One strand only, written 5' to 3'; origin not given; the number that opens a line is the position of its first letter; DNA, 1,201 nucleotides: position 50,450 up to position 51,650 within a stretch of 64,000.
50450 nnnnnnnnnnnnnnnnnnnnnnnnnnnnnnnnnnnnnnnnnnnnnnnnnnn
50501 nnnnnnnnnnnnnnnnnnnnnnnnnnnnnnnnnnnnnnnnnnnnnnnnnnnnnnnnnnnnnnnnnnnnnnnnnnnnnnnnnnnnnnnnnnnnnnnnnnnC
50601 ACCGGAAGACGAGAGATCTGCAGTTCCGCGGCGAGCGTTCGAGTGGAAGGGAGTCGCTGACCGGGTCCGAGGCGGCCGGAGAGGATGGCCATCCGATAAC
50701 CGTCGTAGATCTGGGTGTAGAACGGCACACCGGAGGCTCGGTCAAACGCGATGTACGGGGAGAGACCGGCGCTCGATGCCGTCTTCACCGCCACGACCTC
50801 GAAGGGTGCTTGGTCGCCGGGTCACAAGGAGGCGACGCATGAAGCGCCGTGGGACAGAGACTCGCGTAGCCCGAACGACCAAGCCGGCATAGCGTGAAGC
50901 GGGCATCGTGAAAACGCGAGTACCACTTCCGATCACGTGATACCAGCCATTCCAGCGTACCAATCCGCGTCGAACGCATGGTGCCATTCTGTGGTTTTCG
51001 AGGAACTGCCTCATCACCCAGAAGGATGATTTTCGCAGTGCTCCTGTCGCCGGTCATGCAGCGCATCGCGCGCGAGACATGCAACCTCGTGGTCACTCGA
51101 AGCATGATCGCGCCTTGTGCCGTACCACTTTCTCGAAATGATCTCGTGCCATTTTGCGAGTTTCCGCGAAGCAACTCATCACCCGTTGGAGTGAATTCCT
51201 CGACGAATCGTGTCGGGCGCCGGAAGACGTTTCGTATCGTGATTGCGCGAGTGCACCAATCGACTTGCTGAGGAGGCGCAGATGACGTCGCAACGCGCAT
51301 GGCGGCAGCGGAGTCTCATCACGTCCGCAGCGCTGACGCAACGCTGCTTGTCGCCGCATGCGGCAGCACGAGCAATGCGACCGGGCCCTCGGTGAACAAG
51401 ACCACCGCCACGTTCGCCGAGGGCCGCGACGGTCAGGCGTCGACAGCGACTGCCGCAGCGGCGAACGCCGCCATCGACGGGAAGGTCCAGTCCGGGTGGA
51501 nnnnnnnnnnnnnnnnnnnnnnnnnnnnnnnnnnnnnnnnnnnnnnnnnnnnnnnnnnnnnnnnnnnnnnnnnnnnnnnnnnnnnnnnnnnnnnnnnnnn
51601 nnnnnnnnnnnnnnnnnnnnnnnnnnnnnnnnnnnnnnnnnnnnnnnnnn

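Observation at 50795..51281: Repeat-rich, lower-GC 490-bp leader next to the MocR-family regulator: (A/G)TACCA direct repeats and a 39-bp imperfect direct repeat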

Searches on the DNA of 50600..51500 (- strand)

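Call 5: search_rna_families(source=window, start=50600, end=51500, threshold=evalue, max_evalue=10)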
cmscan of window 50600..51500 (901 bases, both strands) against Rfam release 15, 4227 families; matches with E-value up to 10: 5.
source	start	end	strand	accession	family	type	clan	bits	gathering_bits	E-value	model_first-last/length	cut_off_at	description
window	51384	51473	-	RF01521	CC1840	Gene; sRNA;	-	18.1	50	8.7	1-95/95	no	caulobacter sRNA CC1840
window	50764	50859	-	RF01720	Pseudomon-Rho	Cis-reg;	-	17.6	45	6.2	1-102/102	no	Pseudomon-Rho RNA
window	51417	51500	-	RF04141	MIR8622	Gene; miRNA;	-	14.2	197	6.4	126-212/212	5'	MIR8622 microRNA precursor family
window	50938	50977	+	RF02359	MS2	Cis-reg;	-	12.3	40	5.7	1-36/36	no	Bacteriophage MS2 operator hairpin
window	51162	51186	-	RF01136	sR28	Gene; snRNA; snoRNA; CD-box;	-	10.6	39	5.9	1-55/55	no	Small nucleolar RNA sR28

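Call 43: build_rna_model(alignment_id=A6, structure=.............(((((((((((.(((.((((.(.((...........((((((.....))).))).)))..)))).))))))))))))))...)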
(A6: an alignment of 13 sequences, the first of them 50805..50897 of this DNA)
Model R1 built from alignment A6 (13 sequences, 95 columns); structure: as given.
model positions 93; base pairs 27; branch points 0; effective number of sequences 1.49; information 0.613 bits per position. Calibrated on 0.2 Mb of random sequence (short: E-values are rough).
structure used (alignment columns):
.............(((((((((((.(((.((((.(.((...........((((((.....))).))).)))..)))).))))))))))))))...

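Call 44: search_with_rna_model(model_id=R1, source=window, max_evalue=10)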
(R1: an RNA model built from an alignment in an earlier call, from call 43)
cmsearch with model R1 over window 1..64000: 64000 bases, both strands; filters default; matches with E-value up to 10: 1.
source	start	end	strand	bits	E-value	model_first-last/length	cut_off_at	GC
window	50805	50897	-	101.3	3.8e-23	1-93/93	no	0.66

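Call 45: search_with_rna_model(model_id=R1, sources=[L006, L007, L008, L009, L010, L011, L012, L013, L014, L015, L016, L017, L018, L019, L020, L021, L022, L023, L024, L025, L026, L027, L028, L029, L030, L031, L032, L033, L034, L035, L036, L037, L038, L039, L040, L041, L042, L043, L044, L045, L046, L047, L048, L049, L050, L051, L052, L053, L054, L055, L056, L057, L058, L059, L060, L061, L062, L063, L064, L065, L066, L067, L068, L069, L070, L071, L072, L073, L074, L075, L076, L077, L078, L079, L080, L099, L083, L001, L002, L003, L004, L005, L081, L087, L100], max_evalue=1)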
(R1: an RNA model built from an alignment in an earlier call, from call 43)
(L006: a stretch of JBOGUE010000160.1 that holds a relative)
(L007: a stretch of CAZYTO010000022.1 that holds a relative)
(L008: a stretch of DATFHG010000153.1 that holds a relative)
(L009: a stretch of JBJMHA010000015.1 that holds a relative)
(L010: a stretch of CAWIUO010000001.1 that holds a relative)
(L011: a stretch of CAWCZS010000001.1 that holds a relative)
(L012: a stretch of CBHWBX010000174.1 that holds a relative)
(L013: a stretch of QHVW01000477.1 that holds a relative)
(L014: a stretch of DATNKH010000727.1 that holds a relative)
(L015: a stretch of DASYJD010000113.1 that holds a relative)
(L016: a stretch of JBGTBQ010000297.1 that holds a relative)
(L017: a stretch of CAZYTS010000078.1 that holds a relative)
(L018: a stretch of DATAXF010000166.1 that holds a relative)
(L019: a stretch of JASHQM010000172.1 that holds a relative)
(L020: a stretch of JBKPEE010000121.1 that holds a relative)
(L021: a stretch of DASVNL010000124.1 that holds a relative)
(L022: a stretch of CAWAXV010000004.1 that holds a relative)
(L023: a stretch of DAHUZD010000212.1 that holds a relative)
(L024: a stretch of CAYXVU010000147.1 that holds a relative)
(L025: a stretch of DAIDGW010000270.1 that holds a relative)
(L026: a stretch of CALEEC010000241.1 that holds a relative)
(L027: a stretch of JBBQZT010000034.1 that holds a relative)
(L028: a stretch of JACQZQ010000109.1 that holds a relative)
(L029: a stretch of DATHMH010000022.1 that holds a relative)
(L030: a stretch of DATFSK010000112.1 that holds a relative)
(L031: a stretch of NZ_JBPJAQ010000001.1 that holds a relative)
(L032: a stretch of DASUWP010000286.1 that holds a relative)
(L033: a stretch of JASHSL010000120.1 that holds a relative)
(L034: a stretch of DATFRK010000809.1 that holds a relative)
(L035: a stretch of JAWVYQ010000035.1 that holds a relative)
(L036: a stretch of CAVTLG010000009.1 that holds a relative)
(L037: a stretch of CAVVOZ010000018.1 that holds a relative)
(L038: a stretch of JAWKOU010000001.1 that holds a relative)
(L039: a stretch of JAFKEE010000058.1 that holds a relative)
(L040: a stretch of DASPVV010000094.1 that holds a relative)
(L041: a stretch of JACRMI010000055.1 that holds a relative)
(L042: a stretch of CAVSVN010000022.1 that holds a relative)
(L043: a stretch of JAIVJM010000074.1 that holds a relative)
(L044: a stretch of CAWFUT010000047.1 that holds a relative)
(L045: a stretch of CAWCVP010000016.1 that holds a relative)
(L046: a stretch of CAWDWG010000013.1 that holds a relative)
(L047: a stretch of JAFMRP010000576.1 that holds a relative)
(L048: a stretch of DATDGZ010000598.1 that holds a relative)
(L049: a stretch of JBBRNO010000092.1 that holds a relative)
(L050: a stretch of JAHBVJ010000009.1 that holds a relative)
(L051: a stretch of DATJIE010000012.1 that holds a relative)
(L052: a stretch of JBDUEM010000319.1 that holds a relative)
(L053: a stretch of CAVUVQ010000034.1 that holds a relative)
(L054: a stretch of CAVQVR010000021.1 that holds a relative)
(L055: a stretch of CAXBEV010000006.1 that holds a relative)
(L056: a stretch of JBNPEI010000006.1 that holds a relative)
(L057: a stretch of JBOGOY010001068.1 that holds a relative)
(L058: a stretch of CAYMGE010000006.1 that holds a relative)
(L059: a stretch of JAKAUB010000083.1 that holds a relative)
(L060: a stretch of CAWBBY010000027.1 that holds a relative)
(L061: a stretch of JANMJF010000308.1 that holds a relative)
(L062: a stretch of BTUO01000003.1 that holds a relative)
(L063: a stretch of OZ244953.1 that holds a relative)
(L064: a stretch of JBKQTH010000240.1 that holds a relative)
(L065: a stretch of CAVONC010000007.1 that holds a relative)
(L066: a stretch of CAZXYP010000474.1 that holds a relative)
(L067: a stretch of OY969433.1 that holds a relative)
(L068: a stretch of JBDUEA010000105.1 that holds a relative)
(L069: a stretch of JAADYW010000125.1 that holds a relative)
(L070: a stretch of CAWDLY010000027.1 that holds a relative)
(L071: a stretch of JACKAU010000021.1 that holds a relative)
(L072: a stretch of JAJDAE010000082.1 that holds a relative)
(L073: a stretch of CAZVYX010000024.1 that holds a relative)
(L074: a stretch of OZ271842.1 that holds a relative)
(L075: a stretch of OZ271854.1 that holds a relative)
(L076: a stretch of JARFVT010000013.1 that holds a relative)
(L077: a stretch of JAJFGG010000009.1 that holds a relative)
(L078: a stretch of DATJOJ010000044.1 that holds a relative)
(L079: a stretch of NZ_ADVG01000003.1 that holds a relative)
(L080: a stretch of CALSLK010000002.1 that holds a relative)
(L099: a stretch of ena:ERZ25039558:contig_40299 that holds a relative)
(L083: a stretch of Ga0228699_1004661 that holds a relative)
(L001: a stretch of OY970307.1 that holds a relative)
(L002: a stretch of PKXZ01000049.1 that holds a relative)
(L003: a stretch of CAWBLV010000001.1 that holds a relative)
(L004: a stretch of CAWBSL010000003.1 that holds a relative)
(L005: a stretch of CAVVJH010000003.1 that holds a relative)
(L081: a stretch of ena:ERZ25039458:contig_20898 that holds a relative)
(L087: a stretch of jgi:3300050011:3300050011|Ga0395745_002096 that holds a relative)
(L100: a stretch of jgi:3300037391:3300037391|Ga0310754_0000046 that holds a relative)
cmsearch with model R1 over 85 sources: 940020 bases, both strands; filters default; matches with E-value up to 1: 11.
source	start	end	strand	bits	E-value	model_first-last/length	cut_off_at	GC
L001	5895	5987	+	106.2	3.2e-23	1-93/93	no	0.63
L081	5898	5990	+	101.4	5.1e-22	1-93/93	no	0.65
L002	5898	5990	+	98.9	2.2e-21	1-93/93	no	0.68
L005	5891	5984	+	92.6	8.4e-20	1-93/93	no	0.66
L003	5898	5990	+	90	3.7e-19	1-93/93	no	0.66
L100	2892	2984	+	88.3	1e-18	1-93/93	no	0.65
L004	5892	5984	+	83.9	1.2e-17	1-93/93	no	0.59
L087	4808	4901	-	80.9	7.1e-17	1-93/93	no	0.6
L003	5908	5999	-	18.2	0.36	1-93/93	no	0.66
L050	9013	9079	+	17.3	0.57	1-93/93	no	0.61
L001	5905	5997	-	17.1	0.64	1-93/93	no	0.67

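Call 63: search_with_rna_model(model_id=R1, sources=[window, L081, L001, L084, L085, L002, L003, L004, L086, L093, L100, L005, L087, L102, L103, L104, L105, L106, L099, L011], max_evalue=0.001, make_alignment=true)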
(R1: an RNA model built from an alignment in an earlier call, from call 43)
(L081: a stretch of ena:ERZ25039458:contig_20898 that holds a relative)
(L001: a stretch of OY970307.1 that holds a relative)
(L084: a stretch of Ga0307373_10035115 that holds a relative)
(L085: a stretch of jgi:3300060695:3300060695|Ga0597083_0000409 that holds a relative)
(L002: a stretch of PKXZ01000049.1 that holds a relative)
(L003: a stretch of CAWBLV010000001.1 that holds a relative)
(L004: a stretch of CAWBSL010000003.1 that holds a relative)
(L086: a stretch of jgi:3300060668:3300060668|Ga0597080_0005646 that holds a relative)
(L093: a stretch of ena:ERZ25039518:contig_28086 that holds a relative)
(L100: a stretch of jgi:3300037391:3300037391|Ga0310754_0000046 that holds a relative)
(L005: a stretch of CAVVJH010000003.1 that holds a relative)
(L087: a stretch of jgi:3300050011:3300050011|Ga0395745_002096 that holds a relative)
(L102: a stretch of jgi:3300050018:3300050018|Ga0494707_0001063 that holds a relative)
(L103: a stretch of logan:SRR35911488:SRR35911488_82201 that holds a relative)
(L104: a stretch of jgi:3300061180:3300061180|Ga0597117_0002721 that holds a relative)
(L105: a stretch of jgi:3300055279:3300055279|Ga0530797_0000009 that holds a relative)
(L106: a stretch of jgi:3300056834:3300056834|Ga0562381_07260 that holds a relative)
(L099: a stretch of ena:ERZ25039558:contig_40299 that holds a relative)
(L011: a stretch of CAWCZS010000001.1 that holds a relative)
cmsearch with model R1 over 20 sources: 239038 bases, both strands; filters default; matches with E-value up to 0.001: 16.
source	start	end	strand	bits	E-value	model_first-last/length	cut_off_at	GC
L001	5895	5987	+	106.2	8.2e-24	1-93/93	no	0.63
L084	5074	5166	-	102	9.5e-23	1-93/93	no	0.63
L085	2892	2984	+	101.7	1.1e-22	1-93/93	no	0.66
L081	5898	5990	+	101.4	1.3e-22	1-93/93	no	0.65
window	50805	50897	-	101.3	1.4e-22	1-93/93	no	0.66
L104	924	1016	+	99.7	3.4e-22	1-93/93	no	0.66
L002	5898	5990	+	98.9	5.6e-22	1-93/93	no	0.68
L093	2892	2984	+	96.1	2.8e-21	1-93/93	no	0.62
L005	5891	5984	+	92.6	2.1e-20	1-93/93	no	0.66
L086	2892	2984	+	91.7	3.5e-20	1-93/93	no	0.66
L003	5898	5990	+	90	9.3e-20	1-93/93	no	0.66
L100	2892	2984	+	88.3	2.6e-19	1-93/93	no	0.65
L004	5892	5984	+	83.9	3.1e-18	1-93/93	no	0.59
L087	4808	4901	-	80.9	1.8e-17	1-93/93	no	0.6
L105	2892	2984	+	73.2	1.5e-15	1-93/93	no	0.65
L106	2892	2984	+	73.2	1.5e-15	1-93/93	no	0.65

Alignment A7: 16 matches aligned to the model, 95 columns, each read 5' to 3' on its own strand. Consensus structure (alignment columns), stored with it:
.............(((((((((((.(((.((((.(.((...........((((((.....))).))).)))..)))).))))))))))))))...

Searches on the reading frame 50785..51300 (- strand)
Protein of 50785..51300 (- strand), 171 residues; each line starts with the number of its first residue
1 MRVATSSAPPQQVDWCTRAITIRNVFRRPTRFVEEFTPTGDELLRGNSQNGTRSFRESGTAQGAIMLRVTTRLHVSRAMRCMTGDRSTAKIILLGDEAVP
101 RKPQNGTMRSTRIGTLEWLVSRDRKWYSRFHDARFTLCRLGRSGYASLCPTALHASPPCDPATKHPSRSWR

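Call 9: search_protein_families(library=pfam, proteins=[window:50785-51300:-], max_evalue=0.01)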
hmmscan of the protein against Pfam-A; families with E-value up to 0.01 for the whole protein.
window:50785-51300:- (171 aa): 0 families
